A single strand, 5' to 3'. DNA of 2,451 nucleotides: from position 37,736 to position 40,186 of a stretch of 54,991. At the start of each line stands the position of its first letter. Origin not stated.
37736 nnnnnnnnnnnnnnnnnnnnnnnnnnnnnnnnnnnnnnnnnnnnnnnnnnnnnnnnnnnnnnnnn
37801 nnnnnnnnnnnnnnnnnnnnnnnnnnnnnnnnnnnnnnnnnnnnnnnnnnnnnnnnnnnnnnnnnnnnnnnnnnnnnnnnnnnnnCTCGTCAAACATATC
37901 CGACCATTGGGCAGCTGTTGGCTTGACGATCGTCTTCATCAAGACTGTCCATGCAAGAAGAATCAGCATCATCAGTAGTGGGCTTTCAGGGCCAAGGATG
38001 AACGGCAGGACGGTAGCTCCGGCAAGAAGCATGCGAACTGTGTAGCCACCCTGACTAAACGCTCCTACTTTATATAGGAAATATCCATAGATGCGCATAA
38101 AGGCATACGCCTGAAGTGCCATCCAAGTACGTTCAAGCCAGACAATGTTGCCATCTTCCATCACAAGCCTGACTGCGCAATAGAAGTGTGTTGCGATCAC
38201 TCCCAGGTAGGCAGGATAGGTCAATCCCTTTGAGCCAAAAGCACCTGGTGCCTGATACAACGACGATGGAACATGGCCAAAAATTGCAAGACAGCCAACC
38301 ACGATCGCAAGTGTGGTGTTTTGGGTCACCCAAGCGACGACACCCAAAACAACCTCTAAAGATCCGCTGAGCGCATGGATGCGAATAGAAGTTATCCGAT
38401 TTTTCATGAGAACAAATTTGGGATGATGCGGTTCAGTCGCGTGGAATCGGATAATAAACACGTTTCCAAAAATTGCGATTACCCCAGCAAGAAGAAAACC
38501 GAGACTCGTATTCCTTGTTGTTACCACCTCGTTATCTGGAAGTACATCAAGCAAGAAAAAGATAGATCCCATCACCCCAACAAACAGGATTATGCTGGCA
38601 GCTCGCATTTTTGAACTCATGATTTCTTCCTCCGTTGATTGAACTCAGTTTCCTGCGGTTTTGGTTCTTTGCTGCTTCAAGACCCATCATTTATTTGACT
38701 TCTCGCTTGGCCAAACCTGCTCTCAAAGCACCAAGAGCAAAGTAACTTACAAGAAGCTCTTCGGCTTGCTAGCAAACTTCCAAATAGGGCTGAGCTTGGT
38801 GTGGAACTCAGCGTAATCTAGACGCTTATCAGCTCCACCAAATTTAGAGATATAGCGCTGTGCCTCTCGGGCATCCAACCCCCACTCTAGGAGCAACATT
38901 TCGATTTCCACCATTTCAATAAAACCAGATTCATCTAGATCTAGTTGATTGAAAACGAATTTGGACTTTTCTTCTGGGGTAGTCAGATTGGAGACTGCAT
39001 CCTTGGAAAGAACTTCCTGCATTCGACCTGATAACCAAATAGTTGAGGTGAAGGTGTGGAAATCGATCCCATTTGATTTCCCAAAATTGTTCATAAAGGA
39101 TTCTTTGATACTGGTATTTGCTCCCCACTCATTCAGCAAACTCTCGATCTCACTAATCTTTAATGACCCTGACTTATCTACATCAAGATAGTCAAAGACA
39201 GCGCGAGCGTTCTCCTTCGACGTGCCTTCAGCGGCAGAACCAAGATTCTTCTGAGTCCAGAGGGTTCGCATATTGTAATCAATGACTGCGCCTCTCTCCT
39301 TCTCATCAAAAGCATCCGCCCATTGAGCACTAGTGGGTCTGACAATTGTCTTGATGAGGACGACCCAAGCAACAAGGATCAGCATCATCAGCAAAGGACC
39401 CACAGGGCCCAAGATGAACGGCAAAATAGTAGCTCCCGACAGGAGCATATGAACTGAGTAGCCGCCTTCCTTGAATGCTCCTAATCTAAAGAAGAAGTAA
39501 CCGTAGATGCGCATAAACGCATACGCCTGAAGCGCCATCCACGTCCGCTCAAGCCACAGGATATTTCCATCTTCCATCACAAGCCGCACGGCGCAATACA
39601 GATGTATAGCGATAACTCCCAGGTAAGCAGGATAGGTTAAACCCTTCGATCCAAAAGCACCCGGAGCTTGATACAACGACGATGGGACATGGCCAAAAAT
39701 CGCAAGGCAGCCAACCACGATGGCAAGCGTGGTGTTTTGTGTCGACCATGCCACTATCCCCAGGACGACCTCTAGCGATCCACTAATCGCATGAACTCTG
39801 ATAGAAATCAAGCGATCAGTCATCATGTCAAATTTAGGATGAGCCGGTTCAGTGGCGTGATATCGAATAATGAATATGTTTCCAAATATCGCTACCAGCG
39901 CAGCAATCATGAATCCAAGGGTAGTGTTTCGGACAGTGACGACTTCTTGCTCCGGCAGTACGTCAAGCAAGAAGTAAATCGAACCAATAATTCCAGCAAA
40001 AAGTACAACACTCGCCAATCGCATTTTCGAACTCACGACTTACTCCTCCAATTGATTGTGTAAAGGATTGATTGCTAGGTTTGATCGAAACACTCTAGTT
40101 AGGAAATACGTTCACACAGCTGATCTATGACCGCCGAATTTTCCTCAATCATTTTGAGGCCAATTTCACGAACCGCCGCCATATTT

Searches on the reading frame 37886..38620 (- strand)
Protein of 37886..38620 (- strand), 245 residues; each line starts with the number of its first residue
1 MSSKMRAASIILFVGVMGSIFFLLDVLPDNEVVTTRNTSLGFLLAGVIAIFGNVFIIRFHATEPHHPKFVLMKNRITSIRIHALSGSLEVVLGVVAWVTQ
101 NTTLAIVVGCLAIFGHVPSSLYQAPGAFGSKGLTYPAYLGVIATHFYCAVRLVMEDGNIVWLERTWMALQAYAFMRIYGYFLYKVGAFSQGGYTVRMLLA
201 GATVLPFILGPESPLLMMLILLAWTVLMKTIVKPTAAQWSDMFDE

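Call 42: predict_structure(alignment_id=A2)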
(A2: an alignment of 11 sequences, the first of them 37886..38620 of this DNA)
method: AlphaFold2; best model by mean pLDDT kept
length: 245 residues; sequences in the alignment: 11
mean_pLDDT: 83.2   pTM: 0.85
mean pLDDT of the five models: 83.2, 82.8, 82.2, 82.0, 80.8
residues with pLDDT >= 90: 78; 70-90: 135; 50-70: 27; < 50: 5
segments of 3 or more residues with pLDDT < 50: 29-31
pLDDT, mean of each block of 10 residues (from residue 1): 83 93 75 74 88 77 64 74 87 93 97 92 61 76 95 94 93 84 77 79 89 87 89 83 73
secondary structure, 60 per line:
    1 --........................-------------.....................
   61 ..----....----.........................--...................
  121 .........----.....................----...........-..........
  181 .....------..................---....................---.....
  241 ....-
elements in order: H3-26 H40-62 H67-70 H75-99 H102-129 H134-154 H159-169 H171-185 H192-209 H213-232 H236-244

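Call 46: fold_search(model_id=the predicted structure, library=pdb)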
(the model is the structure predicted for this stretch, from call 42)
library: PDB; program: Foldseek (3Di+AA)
matches with E <= 10: 561; with E <= 0.001: 0
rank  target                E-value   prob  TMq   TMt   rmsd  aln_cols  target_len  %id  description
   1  6i1z_B                7.5e-02  0.28  0.18  0.16  18.1       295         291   12  Outward facing structure of apo CST (released 2019-06-05)
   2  6i1z_A                1.0e-01  0.23  0.17  0.16  17.0       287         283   11  Outward facing structure of apo CST (released 2019-06-05)
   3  8qj2_A                1.7e-01  0.69  0.28  0.28  15.3       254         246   15  Structure of active state MC4R in complex with a potent ligand mimicking nanobody (released 2024-09-25)
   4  8oqz_C                4.4e-01  0.25  0.22  0.22  14.9       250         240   12  Structure of human gamma-secretase PSEN1 APH-1B isoform reconstituted into lipid nanodisc in complex with Ab46 (released 2024-04-24)
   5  3szr                  4.4e-01  0.08  0.12  0.07  21.9       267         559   10  Crystal structure of modified nucleotide-free human MxA (released 2011-10-12)
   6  8cqd_B                4.6e-01  0.35  0.27  0.29  15.7       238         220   13  Cryo-EM structure of hexameric proteorhodopsin A18L mutant (released 2024-07-03)
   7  5dzh_B                5.4e-01  0.12  0.17  0.17  21.4       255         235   14  Crystal Structure of the ER-alpha Ligand-binding Domain in Complex with the Cyclofenil Derivative 4,4'-{[4-(2-hydroxye (released 2016-05-04)
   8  8oqy_C                5.7e-01  0.33  0.24  0.25  14.1       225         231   11  Structure of apo form of human gamma-secretase PSEN1 APH-1B isoform reconstituted into lipid nanodisc (released 2024-04-24)
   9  3ljb_A                5.7e-01  0.08  0.12  0.13  22.5       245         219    9  Structural basis of oligomerisation in the MxA stalk (released 2010-05-05)
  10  8fbo_A                6.5e-01  0.18  0.19  0.18  16.3       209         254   13  Improving the secretion of designed protein assemblies through negative design of cryptic transmembrane domains (released 2023-03-22)
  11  9q2n_A                6.7e-01  0.11  0.17  0.17  21.4       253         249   10  Nucleotide-free structure of PmtCD in nanodisc (released 2025-11-26)
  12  7tm3_6                7.4e-01  0.25  0.25  0.27  16.0       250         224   12  Structure of the rabbit 80S ribosome stalled on a 2-TMD Rhodopsin intermediate in complex with the multipass transloco (released 2022-10-19)
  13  7zmb_1                7.4e-01  0.06  0.14  0.12  19.7       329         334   12  CryoEM structure of mitochondrial complex I from Chaetomium thermophilum (state 2) (released 2022-11-30)
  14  3wqj                  8.0e-01  0.14  0.20  0.20  14.4       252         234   13  Crystal structure of archaerhodopsin-2 at 1.8 angstrom resolution (released 2014-10-15)
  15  8ikh_R                8.0e-01  0.09  0.17  0.16  21.9       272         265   12  Cryo-EM structure of human receptor with G proteins (released 2024-06-05)
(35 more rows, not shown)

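Call 47: search_protein_representatives(alignment_id=A2)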
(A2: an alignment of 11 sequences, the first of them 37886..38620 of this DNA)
Query: 11 sequences, 245 profile positions. Proteins with E-value up to 0.001 (for the whole library): 355; up to 1e-10: 241; up to 1e-30: 97. The best 150 are listed.
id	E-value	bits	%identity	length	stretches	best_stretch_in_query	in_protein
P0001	2.8e-110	384.0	-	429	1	1-245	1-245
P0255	2.9e-84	298.8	-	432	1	5-245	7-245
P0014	2.7e-81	289.1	-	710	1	4-245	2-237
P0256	5.9e-78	278.2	-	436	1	1-239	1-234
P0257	2.7e-77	276.0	-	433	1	4-245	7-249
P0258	2.6e-66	240.0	-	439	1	1-245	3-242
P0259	8.9e-64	231.7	-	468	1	11-245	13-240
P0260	2.8e-63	230.1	-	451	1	4-245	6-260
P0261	3.4e-62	226.5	-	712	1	17-245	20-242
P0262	1.1e-61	224.9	-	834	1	16-235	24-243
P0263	1.6e-61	224.4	-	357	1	10-245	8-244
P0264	4.5e-61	222.9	-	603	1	23-245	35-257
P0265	7.2e-61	222.2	-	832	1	9-245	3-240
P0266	7.4e-61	222.2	-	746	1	36-245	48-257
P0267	7.9e-61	222.1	-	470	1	4-245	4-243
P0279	1.5e-56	208.0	-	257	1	7-245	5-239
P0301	1.1e-46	175.8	-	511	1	40-245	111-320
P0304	7.8e-43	163.2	-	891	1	38-232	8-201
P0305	2.9e-41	158.0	-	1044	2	30-245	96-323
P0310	4.9e-39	150.7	-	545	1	32-228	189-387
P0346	3.9e-31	124.8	-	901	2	105-238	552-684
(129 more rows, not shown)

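Call 52: list_cluster_members(proteins=[P0255, P0257, P0262, P0265, P0305, P0304, P0346, P0279, P0310, P0301])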
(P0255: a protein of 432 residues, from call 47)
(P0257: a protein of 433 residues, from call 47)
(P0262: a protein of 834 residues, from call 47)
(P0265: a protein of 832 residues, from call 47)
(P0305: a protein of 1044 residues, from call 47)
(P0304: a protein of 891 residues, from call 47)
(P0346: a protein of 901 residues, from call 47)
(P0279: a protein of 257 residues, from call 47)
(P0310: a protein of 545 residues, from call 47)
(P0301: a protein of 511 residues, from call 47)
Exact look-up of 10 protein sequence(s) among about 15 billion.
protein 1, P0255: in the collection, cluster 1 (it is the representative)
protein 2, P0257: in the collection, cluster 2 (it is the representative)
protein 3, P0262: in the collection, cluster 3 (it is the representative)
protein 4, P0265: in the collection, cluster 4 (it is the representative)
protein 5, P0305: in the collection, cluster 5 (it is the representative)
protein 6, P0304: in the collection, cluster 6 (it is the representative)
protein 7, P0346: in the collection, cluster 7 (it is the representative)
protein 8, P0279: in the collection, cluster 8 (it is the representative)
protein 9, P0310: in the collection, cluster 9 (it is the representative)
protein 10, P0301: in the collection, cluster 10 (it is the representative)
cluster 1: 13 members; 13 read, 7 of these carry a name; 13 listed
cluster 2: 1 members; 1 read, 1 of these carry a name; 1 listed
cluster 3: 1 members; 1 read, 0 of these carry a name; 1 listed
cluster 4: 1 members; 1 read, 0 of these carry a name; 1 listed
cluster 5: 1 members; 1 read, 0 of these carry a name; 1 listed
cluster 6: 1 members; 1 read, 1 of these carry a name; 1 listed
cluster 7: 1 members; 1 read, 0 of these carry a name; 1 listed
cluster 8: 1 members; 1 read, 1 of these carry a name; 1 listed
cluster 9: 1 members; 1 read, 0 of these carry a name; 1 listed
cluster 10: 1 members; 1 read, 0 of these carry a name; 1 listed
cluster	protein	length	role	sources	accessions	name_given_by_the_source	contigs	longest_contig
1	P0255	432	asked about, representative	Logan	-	-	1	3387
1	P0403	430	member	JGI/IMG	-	Ca2+-binding EF-hand superfamily protein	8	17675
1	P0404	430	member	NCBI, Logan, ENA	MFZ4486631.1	MAG: EF-hand domain-containing protein [Candidatus Nanopelagicales bacterium]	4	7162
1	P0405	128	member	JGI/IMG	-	hypothetical protein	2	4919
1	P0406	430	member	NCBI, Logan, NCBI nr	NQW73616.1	MAG: hypothetical protein HQ453_12880 [Actinobacteria bacterium] | hypothetical protein [Actinomycetota bacterium]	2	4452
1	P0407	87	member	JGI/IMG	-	hypothetical protein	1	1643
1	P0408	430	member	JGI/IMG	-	Ca2+-binding EF-hand superfamily protein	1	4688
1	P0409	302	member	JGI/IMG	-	Ca2+-binding EF-hand superfamily protein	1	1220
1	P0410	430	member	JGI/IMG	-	-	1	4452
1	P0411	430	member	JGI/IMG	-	-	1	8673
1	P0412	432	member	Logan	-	-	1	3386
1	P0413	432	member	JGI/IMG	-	-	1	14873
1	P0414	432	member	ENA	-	-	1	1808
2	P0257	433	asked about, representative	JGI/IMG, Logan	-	Ca2+-binding EF-hand superfamily protein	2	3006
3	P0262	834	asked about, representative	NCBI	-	-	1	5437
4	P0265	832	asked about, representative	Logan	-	-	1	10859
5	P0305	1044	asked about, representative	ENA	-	-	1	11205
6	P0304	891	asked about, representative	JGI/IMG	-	Ca2+-binding EF-hand superfamily protein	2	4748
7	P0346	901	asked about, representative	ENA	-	-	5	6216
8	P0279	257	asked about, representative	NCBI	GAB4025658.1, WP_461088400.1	hypothetical protein [Spirosoma gilvum]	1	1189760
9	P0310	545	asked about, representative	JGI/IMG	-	-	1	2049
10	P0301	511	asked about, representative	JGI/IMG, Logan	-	-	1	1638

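Call 64: search_protein_families(library=pfam, alignment_id=A2, max_evalue=5)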
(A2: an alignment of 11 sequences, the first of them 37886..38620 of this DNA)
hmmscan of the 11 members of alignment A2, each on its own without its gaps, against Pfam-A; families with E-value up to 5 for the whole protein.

A. member 1, window:37886-38620:- (245 aa): 1 family
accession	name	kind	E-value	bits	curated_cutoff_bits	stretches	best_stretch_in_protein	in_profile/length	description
PF19637.4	DUF6140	-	0.13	12.8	27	1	171-191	45-65/69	Family of unknown function (DUF6140)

B. families by the number of members that match (of 11 scanned): 9 families
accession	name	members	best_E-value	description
PF13781.11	DoxX_3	1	0.0043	DoxX-like family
PF13630.11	SdpI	1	0.086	SdpI/YfhL protein family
PF19637.4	DUF6140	1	0.13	Family of unknown function (DUF6140)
PF07895.16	DUF1673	1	0.18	Protein of unknown function (DUF1673)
PF04214.18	DUF411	1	0.18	Protein of unknown function, DUF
PF05052.17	MerE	1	0.63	MerE protein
PF05038.18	Cytochrom_B558a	1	1.7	Cytochrome Cytochrome b558 alpha-subunit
PF09946.14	DUF2178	1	4.3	Predicted membrane protein (DUF2178)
PF25587.1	Rv2743c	1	4.5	Rv2743c family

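Call 76: search_solved_structures(query=A2, max_evalue=10)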
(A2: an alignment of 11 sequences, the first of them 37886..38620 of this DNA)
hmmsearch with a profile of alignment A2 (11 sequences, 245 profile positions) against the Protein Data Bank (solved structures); distinct sequences matched with E-value up to 10: 0.

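Call 79: find_encoding_contigs(protein=P0403, flank=8000, max_places=4)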
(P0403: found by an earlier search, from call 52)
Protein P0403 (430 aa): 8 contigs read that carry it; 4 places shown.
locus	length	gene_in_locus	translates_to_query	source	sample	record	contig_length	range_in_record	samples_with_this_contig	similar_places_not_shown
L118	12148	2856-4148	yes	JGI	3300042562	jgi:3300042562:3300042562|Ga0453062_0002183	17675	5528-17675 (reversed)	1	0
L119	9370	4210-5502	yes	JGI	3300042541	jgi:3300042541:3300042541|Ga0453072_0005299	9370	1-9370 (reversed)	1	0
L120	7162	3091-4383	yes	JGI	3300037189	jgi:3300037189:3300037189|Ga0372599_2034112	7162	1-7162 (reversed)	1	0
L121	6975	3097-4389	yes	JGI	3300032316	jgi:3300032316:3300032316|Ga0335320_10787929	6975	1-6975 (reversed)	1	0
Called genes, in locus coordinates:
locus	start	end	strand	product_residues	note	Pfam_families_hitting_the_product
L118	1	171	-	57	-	?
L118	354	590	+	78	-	-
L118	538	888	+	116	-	-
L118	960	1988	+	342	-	PF09084:NMT1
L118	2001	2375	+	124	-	-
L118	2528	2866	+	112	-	-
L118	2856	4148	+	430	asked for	PF00036:EF-hand_1 (faint), PF13405:EF-hand_6 (faint), PF13499:EF-hand_7 (faint)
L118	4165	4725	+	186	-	PF06197:DUF998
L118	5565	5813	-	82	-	-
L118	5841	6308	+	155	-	PF09084:NMT1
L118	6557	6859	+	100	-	-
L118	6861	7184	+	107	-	-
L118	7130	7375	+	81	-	-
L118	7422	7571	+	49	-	-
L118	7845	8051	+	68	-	-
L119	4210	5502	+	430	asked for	PF00036:EF-hand_1 (faint), PF13405:EF-hand_6 (faint), PF13499:EF-hand_7 (faint)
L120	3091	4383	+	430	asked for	PF00036:EF-hand_1 (faint), PF13405:EF-hand_6 (faint), PF13499:EF-hand_7 (faint)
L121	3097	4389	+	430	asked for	PF00036:EF-hand_1 (faint), PF13405:EF-hand_6 (faint), PF13499:EF-hand_7 (faint)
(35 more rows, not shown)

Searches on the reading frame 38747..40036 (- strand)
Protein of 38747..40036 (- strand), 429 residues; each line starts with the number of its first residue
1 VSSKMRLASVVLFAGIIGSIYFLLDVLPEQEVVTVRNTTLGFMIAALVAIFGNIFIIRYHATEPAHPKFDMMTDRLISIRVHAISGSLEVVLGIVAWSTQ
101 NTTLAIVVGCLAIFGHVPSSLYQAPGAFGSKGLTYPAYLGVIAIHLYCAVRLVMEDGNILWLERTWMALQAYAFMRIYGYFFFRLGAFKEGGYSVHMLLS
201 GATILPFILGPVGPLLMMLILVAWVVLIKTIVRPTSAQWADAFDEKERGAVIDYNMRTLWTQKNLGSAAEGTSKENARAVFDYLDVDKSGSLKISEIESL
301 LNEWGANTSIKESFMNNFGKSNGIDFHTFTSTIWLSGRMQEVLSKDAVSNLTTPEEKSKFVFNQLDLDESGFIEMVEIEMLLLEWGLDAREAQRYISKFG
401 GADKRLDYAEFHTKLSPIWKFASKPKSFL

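Call 5: search_protein_families(library=pfam, proteins=[window:38747-40036:-], max_evalue=0.01)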
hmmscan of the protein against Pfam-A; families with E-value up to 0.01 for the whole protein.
window:38747-40036:- (429 aa): 5 families
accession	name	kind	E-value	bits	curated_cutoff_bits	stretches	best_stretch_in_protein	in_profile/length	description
PF13405.12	EF-hand_6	-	1.6e-07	30.9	25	0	277-305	2-30/30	EF-hand domain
PF13499.12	EF-hand_7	-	3.3e-07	31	30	1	275-318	2-49/67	EF-hand domain pair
PF13202.12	EF-hand_5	-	2.8e-05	23.8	25.9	0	361-379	4-22/25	EF hand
PF00036.39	EF-hand_1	-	0.00036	20.3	25.4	0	278-301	3-26/29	EF hand domain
PF13833.12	EF-hand_8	-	0.0024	18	28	0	269-296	21-46/54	EF-hand domain pair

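Call 6: search_protein_families(library=ncbifam, proteins=[window:38747-40036:-], max_evalue=0.01)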
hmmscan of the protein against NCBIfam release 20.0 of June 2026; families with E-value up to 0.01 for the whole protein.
window:38747-40036:- (429 aa): 1 family
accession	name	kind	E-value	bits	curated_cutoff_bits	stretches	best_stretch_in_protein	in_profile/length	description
NF041410.1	XopAW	subfamily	0.00014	21.7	120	1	267-386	18-133/235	XopAW family type III secretion system calcium-binding effector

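Call 7: search_protein_families(library=padloc, proteins=[window:38747-40036:-], max_evalue=0.01)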
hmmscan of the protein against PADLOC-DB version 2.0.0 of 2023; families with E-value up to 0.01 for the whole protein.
window:38747-40036:- (429 aa): 0 families

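Call 74: find_encoding_contigs(protein=window:38747-40036:-, flank=6000, max_places=8)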
Protein window:38747-40036:- (429 aa): 24 contigs read that carry it; 8 places shown.
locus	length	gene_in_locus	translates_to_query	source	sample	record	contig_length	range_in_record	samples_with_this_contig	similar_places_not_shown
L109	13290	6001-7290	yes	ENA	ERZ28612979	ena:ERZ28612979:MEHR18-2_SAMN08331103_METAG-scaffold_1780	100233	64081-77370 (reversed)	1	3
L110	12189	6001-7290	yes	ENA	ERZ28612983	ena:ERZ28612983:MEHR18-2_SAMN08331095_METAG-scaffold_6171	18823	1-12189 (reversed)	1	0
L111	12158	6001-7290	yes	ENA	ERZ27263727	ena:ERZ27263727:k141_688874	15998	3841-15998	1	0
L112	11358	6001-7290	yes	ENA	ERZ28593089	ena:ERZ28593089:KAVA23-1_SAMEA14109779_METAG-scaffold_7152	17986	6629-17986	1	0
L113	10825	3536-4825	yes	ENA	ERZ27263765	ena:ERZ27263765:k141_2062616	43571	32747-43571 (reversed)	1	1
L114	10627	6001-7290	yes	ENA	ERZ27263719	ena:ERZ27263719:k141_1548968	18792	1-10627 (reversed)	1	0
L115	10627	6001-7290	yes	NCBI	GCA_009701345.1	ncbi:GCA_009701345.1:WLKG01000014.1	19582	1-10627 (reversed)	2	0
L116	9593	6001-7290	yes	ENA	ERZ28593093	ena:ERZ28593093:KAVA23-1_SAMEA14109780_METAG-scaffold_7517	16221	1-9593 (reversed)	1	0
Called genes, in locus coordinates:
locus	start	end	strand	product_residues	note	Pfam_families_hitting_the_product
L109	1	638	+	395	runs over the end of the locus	PF13177:DNA_pol3_delta2, PF00004:AAA (weak)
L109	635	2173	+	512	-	PF00561:Abhydrolase_1, PF08386:Abhydrolase_4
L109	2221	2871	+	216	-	PF13468:Glyoxalase_3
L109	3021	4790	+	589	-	-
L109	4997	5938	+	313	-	PF01734:Patatin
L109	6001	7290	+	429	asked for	PF13202:EF-hand_5 (faint), PF13405:EF-hand_6 (faint), PF13499:EF-hand_7 (faint)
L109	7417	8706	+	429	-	PF13499:EF-hand_7 (faint), PF13405:EF-hand_6 (faint)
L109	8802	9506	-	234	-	PF01553:Acyltransferase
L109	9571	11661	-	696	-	PF22614:Slo-like_RCK (weak), PF06241:Castor_Poll_mid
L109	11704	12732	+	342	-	PF00487:FA_desaturase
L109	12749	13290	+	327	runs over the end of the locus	PF08240:ADH_N, PF01494:FAD_binding_3, PF00107:ADH_zinc_N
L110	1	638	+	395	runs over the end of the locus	PF13177:DNA_pol3_delta2, PF00004:AAA (weak)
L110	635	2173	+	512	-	PF00561:Abhydrolase_1, PF08386:Abhydrolase_4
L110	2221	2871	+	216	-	PF13468:Glyoxalase_3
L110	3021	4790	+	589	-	-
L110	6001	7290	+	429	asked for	PF13202:EF-hand_5 (faint), PF13405:EF-hand_6 (faint), PF13499:EF-hand_7 (faint)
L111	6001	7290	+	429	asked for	PF13202:EF-hand_5 (faint), PF13405:EF-hand_6 (faint), PF13499:EF-hand_7 (faint)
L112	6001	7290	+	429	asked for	PF13202:EF-hand_5 (faint), PF13405:EF-hand_6 (faint), PF13499:EF-hand_7 (faint)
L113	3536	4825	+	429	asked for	PF13202:EF-hand_5 (faint), PF13405:EF-hand_6 (faint), PF13499:EF-hand_7 (faint)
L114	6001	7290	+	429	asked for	PF13202:EF-hand_5 (faint), PF13405:EF-hand_6 (faint), PF13499:EF-hand_7 (faint)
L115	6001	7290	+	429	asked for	PF13202:EF-hand_5 (faint), PF13405:EF-hand_6 (faint), PF13499:EF-hand_7 (faint)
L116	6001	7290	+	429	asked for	PF13202:EF-hand_5 (faint), PF13405:EF-hand_6 (faint), PF13499:EF-hand_7 (faint)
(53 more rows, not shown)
